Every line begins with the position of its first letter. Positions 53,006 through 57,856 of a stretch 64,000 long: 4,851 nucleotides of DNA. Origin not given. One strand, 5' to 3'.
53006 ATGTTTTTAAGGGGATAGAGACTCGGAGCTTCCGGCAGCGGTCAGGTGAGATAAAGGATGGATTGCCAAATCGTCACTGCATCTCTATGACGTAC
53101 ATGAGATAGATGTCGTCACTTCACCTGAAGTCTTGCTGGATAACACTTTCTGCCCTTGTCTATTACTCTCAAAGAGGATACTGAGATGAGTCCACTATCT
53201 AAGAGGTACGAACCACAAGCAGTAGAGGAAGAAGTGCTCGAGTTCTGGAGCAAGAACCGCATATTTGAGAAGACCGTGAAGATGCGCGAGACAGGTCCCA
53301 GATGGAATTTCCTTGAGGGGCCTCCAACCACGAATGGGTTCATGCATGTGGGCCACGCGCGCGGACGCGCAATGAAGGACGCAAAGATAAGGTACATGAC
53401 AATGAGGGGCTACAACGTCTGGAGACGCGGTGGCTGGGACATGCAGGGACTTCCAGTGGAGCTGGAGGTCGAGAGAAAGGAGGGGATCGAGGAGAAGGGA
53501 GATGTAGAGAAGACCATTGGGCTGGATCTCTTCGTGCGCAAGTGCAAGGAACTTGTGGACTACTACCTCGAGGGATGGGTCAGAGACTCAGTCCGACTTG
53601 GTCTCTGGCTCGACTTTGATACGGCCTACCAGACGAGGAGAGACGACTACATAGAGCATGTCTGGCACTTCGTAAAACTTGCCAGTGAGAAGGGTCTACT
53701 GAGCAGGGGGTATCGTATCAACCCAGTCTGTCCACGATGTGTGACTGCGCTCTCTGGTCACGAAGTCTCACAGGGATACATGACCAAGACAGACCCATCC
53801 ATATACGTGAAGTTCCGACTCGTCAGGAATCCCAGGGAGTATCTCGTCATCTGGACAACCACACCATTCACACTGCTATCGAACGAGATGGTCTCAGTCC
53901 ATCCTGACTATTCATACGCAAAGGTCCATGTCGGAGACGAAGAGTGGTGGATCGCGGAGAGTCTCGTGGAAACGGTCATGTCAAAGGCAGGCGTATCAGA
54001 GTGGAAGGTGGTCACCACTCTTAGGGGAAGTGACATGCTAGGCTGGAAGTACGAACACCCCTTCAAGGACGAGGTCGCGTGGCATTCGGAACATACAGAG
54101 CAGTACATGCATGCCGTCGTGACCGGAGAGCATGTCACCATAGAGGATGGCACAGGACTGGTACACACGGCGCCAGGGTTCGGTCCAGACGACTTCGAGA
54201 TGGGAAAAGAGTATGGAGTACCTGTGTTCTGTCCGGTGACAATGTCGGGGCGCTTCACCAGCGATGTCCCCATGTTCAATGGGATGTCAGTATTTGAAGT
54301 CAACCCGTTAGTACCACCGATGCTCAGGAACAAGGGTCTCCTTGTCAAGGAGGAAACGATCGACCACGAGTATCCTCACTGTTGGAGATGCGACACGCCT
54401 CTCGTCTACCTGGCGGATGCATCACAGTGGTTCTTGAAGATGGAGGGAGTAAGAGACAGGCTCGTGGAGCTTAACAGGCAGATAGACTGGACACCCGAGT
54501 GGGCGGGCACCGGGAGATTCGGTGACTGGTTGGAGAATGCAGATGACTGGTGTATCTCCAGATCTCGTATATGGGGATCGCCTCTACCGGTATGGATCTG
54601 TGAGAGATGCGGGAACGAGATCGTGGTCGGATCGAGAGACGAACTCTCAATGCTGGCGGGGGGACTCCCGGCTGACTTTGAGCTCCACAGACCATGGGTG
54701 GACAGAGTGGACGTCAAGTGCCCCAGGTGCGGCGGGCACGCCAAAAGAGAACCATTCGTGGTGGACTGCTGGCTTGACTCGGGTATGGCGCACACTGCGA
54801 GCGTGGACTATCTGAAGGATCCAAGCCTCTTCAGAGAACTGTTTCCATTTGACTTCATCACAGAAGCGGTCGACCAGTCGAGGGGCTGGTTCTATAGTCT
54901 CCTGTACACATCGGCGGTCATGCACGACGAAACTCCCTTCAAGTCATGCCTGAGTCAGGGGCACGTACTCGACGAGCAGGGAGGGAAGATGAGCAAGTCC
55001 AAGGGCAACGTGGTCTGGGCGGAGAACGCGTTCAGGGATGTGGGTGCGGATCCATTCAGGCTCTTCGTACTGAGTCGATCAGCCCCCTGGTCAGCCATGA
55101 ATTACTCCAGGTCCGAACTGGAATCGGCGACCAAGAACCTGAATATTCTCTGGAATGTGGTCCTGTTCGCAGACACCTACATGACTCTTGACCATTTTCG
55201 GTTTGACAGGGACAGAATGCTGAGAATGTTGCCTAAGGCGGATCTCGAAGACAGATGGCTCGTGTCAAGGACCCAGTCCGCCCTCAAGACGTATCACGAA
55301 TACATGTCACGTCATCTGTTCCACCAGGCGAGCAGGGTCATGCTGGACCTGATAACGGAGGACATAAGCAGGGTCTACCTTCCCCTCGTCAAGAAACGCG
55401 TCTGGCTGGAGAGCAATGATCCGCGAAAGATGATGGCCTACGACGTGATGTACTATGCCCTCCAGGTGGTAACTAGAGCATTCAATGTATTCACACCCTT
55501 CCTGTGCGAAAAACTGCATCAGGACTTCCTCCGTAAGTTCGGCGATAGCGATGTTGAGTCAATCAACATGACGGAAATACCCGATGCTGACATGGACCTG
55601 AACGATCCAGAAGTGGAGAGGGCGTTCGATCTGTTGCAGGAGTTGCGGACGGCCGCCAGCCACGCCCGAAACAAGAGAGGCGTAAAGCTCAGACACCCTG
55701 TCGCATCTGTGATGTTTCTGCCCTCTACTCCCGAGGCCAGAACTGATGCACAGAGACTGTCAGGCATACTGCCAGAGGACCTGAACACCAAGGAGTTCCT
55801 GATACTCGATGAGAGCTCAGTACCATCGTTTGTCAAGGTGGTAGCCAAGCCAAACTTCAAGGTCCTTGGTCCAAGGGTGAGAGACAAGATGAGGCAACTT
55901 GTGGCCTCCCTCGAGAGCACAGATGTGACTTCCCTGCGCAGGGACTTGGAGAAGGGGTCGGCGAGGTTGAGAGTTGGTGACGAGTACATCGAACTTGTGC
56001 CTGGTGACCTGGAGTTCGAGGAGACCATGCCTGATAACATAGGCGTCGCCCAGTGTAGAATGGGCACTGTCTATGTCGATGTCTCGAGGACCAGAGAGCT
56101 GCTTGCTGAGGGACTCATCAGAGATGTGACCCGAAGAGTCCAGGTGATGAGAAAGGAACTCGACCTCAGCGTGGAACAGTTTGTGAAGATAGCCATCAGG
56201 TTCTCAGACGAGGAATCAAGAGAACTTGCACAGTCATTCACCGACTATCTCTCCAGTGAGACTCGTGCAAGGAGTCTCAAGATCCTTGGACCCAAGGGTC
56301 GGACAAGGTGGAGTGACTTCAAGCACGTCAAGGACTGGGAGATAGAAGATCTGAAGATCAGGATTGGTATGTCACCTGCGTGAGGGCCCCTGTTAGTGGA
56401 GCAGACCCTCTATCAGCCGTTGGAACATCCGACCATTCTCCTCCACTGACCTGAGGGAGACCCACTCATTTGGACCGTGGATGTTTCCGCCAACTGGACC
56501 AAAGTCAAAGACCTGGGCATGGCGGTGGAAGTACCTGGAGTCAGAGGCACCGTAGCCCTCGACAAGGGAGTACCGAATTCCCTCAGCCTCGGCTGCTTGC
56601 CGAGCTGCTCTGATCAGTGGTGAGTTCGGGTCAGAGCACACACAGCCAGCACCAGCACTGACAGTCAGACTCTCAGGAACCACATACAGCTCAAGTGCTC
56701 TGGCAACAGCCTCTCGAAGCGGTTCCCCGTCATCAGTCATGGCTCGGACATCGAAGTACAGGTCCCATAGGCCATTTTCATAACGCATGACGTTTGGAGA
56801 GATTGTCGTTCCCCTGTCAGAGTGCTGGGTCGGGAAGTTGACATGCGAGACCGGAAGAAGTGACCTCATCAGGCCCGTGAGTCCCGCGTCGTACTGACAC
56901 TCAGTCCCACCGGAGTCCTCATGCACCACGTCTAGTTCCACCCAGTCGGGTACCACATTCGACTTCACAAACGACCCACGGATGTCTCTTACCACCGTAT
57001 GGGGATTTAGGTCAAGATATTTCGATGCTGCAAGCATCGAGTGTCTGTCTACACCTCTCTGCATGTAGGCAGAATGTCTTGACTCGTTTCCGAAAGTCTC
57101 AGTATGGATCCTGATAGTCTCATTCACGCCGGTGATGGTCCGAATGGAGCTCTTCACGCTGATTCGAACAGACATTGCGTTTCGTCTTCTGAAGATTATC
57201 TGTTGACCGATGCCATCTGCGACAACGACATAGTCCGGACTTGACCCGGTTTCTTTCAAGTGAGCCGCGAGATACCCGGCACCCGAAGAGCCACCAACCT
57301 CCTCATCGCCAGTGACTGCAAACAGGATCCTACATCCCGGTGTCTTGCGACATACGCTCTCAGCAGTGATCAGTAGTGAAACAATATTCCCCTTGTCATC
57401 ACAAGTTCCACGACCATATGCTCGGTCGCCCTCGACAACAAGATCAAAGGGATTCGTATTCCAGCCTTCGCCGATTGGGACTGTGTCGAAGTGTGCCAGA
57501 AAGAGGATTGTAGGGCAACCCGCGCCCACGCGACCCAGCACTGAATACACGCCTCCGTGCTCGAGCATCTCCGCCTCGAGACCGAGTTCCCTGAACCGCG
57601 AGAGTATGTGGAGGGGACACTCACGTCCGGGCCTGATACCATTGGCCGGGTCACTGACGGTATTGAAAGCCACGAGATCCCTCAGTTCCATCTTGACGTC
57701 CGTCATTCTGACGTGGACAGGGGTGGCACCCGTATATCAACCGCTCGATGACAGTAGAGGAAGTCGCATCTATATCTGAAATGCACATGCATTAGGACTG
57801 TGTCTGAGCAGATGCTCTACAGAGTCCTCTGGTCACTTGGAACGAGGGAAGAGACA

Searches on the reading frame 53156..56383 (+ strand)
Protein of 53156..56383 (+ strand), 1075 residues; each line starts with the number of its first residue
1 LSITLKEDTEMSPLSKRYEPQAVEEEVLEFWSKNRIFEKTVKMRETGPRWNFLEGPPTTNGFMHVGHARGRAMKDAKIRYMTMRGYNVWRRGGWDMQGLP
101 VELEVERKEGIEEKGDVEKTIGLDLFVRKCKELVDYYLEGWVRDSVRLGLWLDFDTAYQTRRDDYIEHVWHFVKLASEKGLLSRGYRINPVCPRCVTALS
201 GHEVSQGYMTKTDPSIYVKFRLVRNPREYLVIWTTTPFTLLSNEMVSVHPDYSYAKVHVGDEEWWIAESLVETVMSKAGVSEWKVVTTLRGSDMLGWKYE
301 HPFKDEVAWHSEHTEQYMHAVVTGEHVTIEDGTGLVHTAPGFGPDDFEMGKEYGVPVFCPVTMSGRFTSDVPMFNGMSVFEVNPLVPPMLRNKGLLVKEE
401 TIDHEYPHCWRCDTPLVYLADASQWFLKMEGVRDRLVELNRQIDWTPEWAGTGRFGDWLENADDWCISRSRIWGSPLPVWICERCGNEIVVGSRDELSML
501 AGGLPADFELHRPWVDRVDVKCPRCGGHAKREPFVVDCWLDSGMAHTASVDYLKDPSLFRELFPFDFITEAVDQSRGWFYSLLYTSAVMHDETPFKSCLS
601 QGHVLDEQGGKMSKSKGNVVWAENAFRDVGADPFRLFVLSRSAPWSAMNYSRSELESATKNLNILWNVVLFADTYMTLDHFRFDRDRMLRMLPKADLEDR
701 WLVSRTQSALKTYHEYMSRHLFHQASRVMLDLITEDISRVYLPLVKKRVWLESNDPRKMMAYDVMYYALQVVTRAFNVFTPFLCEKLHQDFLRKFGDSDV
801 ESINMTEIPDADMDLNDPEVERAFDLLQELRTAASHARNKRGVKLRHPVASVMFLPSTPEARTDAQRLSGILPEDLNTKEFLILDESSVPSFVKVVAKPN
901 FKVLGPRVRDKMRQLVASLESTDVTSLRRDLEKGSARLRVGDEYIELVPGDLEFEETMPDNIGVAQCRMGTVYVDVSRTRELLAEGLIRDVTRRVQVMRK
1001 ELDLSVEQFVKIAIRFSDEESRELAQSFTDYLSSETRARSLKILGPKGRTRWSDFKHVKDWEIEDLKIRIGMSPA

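Call 84: search_protein_families(library=pfam, proteins=[window:53156-56383:+], max_evalue=0.00001)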
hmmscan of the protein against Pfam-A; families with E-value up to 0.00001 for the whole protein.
window:53156-56383:+ (1075 aa): 5 families
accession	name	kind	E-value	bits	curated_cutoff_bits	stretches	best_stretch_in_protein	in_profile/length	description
PF00133.28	tRNA-synt_1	-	3.2e-97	326.3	22.7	1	27-649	2-412/414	tRNA synthetases class I (I, L, M and V)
PF19302.4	DUF5915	-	2.9e-26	92.6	27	1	871-1046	3-175/195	Domain of unknown function (DUF5915)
PF08264.19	Anticodon_1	-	1.3e-23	84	25.1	1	699-849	1-144/148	Anticodon-binding domain of tRNA ligase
PF09334.17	tRNA-synt_1g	-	1e-16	61.2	20.1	1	569-657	285-373/391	tRNA synthetases class I (M)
PF01406.26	tRNA-synt_1e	-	2e-06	27.9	27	0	586-659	229-300/301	tRNA synthetases class I (C) catalytic domain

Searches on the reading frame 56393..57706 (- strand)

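Call 84: search_protein_families(library=pfam, proteins=[window:56393-57706:-], max_evalue=0.00001)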
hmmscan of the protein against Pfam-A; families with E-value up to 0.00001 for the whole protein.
window:56393-57706:- (437 aa): 1 family
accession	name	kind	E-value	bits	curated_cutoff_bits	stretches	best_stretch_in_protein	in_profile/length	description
PF01546.33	Peptidase_M20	-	9.2e-31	107.8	24.6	1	68-433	1-205/206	Peptidase family M20/M25/M40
